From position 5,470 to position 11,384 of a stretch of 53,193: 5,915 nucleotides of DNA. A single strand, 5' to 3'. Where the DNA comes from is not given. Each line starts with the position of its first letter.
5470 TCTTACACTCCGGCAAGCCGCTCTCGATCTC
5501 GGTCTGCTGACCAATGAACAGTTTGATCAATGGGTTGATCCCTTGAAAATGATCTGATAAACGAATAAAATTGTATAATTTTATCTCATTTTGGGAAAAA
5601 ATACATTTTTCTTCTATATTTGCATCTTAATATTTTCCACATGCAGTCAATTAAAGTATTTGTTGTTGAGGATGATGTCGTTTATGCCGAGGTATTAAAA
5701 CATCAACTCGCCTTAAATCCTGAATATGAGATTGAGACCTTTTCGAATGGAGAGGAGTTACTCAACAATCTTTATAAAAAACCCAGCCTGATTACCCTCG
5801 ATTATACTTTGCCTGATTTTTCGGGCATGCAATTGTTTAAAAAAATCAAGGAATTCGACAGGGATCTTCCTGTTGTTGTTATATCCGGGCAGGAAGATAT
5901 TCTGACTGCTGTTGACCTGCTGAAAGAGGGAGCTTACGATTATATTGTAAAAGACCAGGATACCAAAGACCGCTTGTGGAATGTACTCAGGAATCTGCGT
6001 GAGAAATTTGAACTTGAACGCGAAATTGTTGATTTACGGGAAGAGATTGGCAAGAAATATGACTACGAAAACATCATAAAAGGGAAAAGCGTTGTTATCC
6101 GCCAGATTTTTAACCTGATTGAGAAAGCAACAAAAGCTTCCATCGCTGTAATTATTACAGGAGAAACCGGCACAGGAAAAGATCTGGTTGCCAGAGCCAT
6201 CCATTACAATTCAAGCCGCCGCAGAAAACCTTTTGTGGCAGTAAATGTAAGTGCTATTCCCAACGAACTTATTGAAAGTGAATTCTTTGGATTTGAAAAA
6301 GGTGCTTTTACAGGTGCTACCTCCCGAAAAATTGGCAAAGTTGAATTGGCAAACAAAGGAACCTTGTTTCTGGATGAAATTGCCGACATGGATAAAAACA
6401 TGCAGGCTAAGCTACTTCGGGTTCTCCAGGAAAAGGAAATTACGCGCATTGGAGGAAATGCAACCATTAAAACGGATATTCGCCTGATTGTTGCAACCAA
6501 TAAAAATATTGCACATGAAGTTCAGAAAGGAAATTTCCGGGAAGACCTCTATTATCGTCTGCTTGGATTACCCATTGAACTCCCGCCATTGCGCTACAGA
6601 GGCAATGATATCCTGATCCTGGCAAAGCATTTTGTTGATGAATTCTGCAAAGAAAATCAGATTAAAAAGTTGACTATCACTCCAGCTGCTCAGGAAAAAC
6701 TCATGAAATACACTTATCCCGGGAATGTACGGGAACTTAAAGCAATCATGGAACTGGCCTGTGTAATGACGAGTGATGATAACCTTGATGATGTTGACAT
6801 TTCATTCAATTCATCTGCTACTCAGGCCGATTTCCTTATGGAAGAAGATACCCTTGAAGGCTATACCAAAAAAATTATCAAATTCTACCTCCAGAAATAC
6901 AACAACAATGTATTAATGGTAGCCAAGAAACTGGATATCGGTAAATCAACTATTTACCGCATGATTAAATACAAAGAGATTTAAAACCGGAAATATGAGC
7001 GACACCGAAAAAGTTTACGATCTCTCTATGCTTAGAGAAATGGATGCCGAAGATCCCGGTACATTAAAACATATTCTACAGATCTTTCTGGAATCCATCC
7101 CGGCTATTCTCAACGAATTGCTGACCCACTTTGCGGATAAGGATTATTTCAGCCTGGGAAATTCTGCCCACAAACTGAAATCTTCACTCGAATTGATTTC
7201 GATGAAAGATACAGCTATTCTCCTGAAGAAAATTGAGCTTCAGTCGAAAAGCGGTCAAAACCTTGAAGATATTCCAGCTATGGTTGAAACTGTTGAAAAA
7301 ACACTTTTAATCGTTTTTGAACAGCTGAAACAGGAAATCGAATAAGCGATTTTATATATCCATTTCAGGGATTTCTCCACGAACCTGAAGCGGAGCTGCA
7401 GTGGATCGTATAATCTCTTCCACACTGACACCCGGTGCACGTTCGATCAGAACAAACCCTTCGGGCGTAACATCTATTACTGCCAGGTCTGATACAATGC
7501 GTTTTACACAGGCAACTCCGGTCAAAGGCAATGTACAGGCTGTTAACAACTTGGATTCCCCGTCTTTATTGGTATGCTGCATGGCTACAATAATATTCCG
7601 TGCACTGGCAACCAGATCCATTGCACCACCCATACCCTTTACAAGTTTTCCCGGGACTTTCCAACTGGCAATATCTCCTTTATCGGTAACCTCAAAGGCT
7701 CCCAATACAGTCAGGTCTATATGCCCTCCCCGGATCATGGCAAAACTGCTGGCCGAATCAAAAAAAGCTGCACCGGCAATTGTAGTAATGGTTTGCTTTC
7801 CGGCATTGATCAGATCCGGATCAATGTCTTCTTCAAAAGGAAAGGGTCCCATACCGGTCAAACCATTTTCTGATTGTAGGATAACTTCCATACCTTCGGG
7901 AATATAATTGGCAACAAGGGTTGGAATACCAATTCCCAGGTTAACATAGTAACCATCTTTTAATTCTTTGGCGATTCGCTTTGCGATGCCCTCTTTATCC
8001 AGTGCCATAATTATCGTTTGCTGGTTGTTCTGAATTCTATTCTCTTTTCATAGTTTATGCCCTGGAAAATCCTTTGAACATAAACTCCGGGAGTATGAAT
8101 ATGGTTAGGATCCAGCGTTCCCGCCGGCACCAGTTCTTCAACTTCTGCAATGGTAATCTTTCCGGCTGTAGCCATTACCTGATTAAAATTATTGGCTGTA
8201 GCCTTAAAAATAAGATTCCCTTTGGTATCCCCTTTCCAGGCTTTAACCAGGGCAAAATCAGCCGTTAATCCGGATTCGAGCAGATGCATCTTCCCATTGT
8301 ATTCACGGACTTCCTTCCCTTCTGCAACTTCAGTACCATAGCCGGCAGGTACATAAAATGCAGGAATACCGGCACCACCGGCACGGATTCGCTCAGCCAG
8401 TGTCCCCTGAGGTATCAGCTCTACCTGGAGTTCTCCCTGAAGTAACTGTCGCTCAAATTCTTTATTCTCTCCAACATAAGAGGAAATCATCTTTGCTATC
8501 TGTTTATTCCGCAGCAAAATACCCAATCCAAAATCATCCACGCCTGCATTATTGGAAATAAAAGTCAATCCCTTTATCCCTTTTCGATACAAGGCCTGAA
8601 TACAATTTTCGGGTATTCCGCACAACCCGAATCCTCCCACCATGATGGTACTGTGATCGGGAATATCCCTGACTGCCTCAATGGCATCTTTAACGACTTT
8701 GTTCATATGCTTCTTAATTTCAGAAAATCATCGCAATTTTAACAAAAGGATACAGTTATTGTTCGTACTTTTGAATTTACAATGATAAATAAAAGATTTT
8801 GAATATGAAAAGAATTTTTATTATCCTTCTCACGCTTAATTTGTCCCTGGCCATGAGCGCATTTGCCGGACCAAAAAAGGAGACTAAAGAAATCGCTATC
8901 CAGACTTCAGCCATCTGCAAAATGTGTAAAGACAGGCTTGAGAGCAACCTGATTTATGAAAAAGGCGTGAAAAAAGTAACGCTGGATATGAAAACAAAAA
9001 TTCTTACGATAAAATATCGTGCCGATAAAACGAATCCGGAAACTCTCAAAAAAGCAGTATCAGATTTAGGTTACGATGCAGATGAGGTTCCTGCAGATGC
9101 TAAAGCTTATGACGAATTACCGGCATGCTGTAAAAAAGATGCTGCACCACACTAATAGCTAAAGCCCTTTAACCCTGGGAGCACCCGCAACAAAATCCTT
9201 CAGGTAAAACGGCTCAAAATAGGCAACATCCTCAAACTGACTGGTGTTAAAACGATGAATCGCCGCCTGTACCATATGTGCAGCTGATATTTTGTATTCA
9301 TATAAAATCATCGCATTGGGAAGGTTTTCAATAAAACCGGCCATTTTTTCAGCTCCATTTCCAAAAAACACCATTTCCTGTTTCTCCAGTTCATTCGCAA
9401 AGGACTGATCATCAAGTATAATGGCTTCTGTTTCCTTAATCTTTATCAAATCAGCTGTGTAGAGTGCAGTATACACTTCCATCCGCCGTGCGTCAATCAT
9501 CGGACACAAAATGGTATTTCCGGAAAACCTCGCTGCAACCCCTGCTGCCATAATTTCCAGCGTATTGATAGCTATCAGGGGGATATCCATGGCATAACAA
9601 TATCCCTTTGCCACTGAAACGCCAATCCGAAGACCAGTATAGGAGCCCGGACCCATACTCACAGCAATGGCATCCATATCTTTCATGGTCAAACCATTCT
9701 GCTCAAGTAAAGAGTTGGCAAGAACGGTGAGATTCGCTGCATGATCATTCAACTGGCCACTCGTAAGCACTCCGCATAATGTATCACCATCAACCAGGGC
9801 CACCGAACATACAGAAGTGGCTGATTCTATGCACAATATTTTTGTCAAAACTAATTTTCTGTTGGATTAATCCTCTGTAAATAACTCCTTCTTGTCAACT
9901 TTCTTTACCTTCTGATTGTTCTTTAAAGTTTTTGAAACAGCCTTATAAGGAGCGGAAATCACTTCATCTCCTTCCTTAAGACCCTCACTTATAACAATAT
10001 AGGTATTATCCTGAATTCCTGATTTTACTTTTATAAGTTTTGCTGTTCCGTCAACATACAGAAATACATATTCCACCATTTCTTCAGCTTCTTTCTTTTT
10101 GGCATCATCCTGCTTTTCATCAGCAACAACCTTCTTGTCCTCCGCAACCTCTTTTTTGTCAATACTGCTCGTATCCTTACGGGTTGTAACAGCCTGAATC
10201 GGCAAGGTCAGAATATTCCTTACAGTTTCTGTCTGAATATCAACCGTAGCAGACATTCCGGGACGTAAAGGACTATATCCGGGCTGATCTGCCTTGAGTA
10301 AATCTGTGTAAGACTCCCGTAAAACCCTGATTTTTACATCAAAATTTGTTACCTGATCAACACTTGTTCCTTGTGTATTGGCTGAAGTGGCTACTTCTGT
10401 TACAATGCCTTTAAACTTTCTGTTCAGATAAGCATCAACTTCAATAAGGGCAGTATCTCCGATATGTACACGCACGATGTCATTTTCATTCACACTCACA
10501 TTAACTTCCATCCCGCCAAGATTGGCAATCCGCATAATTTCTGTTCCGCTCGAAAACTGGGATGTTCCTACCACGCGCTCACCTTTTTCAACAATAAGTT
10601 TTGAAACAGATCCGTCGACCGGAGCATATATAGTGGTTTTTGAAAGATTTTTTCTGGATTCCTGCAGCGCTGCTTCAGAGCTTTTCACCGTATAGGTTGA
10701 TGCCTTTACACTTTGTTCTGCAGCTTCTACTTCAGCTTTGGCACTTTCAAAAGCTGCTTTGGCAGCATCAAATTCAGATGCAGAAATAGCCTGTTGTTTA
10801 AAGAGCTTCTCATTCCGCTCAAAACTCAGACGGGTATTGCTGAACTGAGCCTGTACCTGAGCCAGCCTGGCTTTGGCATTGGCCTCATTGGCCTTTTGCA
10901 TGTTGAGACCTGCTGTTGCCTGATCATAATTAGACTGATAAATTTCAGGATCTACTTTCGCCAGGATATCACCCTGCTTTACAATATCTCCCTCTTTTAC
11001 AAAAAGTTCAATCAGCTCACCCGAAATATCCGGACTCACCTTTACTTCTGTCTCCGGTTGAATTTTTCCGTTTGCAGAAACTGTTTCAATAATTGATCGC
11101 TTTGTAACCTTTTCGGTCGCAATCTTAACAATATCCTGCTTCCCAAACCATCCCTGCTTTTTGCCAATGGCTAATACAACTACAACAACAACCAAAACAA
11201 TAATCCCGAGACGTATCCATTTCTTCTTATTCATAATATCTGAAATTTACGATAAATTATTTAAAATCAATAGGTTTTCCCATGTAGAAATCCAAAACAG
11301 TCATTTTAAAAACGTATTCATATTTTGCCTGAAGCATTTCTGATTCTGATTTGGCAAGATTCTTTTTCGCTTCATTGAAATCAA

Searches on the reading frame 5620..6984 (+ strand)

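Call 69: search_protein_families(library=pfam, proteins=[window:5620-6984:+], max_evalue=0.00001)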
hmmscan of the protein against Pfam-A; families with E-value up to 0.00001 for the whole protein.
window:5620-6984:+ (454 aa): 7 families
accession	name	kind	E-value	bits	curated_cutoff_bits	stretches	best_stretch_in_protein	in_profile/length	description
PF00158.32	Sigma54_activat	-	4e-68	228.8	20.2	1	154-319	2-167/168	Sigma-54 interaction domain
PF14532.12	Sigma54_activ_2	-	3.7e-24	86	25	1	155-324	2-138/138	Sigma-54 interaction domain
PF00072.30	Response_reg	-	4.6e-21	75.5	30.2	1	13-116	1-104/111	Response regulator receiver domain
PF25601.1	AAA_lid_14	-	2.7e-18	66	27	1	325-397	1-73/87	AAA+ ATPase lid domain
PF01078.27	Mg_chelatase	-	3.5e-08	33.5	20.3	1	232-298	93-161/207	Magnesium chelatase, subunit ChlI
PF07728.20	AAA_5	-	3.6e-07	30.7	22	1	177-297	2-125/139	AAA domain (dynein-related subfamily)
PF07724.20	AAA_2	-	3.9e-06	27.4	27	1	175-302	4-131/166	AAA domain (Cdc48 subfamily)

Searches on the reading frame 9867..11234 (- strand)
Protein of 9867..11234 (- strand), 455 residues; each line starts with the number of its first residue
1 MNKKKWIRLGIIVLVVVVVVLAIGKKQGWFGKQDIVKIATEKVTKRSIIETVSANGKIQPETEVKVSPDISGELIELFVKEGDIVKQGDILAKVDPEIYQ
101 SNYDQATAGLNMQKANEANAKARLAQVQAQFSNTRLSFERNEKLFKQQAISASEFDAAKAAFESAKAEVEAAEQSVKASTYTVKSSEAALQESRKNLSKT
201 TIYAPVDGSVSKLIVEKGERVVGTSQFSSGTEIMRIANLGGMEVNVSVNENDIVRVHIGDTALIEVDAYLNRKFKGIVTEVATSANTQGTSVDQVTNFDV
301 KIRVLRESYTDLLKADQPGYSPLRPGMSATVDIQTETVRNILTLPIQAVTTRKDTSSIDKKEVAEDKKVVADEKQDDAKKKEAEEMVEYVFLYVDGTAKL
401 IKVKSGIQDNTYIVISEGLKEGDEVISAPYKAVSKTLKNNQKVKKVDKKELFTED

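Call 69: search_protein_families(library=pfam, proteins=[window:9867-11234:-], max_evalue=0.00001)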
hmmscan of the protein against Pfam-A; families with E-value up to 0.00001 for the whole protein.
window:9867-11234:- (455 aa): 3 families
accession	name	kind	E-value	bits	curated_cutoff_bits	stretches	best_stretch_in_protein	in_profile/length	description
PF16576.10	HlyD_D23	-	2.2e-17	63.5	30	1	50-288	4-191/214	Barrel-sandwich domain of CusB or HlyD membrane-fusion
PF13437.12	HlyD_3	-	1.2e-10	42.5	22.2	1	201-302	1-93/106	HlyD family secretion protein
PF13533.13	Biotin_lipoyl_2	-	1.5e-09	37.9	29.8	1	64-95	1-32/32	Biotin-lipoyl like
